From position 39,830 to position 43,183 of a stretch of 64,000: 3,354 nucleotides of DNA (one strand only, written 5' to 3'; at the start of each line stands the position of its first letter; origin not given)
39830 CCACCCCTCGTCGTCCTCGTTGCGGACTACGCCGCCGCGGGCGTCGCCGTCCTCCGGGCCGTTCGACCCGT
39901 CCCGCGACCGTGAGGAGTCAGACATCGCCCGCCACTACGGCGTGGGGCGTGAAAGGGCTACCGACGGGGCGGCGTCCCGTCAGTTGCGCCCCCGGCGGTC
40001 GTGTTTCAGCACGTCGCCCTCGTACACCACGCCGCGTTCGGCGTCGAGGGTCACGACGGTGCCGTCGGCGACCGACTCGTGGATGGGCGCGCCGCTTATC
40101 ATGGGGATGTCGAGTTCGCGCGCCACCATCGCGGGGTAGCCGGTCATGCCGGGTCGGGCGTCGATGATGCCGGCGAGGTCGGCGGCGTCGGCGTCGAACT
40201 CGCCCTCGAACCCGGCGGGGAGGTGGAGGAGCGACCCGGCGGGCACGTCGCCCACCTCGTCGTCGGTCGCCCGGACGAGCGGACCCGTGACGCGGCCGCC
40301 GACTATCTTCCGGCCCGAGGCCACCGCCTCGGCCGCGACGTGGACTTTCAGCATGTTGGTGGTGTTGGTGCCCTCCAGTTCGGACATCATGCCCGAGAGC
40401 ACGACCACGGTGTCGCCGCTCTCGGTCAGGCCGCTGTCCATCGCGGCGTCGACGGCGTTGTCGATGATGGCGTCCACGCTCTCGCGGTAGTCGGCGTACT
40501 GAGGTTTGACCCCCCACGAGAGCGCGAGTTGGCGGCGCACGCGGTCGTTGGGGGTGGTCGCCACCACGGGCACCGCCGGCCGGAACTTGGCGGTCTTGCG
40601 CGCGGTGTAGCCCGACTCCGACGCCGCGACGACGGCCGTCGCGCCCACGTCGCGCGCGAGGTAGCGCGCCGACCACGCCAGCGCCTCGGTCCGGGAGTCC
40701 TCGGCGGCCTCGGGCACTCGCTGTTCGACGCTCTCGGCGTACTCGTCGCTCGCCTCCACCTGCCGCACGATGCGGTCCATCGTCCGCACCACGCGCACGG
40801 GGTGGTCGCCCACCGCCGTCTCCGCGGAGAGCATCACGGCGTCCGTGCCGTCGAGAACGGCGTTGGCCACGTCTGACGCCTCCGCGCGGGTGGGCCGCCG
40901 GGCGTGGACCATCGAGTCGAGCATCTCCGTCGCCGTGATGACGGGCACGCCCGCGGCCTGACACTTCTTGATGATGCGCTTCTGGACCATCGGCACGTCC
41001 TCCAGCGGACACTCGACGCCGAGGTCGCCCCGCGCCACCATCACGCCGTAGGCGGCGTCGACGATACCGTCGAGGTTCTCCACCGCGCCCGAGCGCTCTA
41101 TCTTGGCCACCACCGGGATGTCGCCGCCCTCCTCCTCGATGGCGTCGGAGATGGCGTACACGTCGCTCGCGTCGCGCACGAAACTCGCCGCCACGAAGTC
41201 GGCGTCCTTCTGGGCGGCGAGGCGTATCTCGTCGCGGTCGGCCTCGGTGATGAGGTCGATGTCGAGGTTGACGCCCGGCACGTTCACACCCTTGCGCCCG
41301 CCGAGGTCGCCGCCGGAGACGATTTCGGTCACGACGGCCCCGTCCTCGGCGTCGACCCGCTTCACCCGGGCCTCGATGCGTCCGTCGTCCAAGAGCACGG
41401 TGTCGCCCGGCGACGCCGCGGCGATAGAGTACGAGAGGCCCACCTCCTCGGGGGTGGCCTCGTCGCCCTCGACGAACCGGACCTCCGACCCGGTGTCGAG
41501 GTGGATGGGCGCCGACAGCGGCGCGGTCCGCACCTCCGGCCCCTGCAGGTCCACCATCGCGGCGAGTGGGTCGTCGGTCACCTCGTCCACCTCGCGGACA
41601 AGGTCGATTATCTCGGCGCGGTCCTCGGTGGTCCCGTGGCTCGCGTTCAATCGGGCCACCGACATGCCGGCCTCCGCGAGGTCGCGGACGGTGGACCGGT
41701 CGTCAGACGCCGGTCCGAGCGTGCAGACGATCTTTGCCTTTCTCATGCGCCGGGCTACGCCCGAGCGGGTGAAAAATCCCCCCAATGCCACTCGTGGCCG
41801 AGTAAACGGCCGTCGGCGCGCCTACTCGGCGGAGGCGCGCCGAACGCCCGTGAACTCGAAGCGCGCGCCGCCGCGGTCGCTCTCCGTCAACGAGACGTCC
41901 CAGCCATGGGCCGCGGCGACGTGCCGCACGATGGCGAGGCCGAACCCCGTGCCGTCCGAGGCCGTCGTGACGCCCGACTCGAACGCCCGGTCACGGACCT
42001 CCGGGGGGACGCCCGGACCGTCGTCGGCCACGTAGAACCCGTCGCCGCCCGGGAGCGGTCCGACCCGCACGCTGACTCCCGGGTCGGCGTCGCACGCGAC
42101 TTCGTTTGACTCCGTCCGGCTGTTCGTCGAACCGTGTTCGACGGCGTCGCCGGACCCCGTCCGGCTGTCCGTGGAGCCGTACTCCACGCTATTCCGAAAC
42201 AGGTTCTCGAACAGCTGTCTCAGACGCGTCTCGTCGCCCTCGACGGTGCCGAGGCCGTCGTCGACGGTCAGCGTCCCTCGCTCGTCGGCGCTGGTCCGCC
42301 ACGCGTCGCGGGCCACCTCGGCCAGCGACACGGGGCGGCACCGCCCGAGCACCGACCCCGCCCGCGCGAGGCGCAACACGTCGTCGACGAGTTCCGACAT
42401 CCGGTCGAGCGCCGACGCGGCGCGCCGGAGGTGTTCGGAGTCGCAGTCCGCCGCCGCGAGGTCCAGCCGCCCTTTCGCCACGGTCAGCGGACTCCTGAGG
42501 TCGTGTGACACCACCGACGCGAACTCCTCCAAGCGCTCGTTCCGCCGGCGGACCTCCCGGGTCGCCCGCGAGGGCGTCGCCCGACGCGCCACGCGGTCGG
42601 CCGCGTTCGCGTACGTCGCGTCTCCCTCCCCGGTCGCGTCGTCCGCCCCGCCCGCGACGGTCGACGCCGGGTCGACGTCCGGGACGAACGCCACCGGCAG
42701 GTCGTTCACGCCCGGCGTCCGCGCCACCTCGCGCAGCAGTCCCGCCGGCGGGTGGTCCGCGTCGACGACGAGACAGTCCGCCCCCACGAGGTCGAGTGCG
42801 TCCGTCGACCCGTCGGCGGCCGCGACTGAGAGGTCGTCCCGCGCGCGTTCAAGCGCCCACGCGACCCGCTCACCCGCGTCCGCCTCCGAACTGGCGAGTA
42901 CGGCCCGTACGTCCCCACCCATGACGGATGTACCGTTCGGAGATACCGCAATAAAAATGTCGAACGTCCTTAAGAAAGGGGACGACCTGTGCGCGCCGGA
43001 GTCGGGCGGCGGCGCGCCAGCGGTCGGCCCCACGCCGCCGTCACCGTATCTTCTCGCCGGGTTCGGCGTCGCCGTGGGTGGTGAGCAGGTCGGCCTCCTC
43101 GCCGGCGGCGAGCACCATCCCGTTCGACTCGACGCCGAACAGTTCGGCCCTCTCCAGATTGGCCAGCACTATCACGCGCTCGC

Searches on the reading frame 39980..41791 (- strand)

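Call 39: search_protein_families(library=pfam, proteins=[window:39980-41791:-], max_evalue=0.001)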
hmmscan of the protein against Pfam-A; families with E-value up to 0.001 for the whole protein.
window:39980-41791:- (603 aa): 3 families
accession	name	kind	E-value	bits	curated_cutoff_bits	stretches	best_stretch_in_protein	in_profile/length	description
PF00224.27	PK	-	7.4e-105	351.1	30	1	16-335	1-328/328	Pyruvate kinase, barrel domain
PF02887.21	PK_C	-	7e-34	116.8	28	1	369-484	1-114/114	Pyruvate kinase, alpha/beta domain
PF00391.29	PEP-utilizers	-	9.5e-10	38.4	23.1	1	538-587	22-72/72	PEP-utilising enzyme, mobile domain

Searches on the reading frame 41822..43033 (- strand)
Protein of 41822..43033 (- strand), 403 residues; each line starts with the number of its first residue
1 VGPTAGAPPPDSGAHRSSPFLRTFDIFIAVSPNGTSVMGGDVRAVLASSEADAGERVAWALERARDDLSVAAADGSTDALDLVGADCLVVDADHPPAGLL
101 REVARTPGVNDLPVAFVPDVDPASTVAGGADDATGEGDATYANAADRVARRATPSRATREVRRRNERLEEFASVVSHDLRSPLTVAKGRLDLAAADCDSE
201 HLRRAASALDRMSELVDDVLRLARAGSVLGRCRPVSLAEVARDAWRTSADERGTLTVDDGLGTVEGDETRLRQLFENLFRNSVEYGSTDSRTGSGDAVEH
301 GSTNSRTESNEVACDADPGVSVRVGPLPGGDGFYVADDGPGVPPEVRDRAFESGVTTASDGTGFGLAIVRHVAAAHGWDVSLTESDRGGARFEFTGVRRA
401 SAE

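Call 97: search_protein_families(library=pfam, proteins=[window:41822-43033:-], max_evalue=0.0001)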
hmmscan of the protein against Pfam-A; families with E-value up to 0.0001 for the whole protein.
window:41822-43033:- (403 aa): 2 families
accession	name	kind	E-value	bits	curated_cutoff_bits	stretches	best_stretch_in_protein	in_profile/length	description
PF02518.31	HATPase_c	-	5e-17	62.8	26.4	1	266-395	1-106/111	Histidine kinase-, DNA gyrase B-, and HSP90-like ATPase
PF00512.31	HisKA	-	5.4e-13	49.2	26.9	1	168-226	2-64/66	His Kinase A (phospho-acceptor) domain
